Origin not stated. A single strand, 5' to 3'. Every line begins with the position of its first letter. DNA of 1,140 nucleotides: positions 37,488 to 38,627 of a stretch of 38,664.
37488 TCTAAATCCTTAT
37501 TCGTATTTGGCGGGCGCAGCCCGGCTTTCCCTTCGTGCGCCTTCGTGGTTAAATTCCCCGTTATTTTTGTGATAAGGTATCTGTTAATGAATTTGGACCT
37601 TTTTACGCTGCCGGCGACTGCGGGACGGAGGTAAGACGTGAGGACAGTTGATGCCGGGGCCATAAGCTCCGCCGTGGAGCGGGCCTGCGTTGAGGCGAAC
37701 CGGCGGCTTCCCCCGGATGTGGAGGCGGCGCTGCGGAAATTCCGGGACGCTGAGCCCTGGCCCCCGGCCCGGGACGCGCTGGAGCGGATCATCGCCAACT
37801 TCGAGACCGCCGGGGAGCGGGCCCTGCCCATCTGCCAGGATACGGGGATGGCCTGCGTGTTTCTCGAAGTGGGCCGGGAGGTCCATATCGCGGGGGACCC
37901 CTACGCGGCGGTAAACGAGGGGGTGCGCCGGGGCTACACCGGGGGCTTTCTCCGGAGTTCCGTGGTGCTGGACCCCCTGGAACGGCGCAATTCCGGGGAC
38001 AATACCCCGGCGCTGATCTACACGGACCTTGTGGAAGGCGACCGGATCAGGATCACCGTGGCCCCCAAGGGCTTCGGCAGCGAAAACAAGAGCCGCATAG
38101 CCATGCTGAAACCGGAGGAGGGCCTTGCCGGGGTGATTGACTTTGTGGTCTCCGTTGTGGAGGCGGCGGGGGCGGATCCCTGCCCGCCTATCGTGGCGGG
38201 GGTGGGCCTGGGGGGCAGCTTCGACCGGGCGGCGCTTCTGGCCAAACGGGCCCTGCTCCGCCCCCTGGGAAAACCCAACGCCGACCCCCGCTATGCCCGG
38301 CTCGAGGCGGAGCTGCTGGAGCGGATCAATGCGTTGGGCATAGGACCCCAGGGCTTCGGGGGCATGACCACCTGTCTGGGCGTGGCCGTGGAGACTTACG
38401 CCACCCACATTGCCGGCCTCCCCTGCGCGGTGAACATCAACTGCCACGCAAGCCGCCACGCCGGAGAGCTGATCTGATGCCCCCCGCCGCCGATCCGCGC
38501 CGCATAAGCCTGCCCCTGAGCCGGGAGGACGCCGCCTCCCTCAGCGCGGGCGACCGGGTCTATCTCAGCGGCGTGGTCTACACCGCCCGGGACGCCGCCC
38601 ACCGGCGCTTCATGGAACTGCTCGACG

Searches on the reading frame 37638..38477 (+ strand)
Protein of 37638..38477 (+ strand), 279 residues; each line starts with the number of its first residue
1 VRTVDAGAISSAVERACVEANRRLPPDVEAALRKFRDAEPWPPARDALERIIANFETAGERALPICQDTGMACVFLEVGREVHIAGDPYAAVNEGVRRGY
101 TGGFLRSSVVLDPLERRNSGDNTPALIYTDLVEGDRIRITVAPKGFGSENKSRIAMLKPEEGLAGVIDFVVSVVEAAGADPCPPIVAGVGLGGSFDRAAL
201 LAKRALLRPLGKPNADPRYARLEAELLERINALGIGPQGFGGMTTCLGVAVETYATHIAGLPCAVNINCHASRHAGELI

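Call 13: search_protein_families(library=pfam, proteins=[window:37638-38477:+], max_evalue=0.01)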
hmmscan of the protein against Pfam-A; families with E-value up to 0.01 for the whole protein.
window:37638-38477:+ (279 aa): 1 family
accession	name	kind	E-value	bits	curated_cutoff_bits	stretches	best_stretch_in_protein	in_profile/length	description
PF05681.19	Fumerase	-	3.2e-107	358.3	25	1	11-275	2-267/270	Fumarate hydratase (Fumerase)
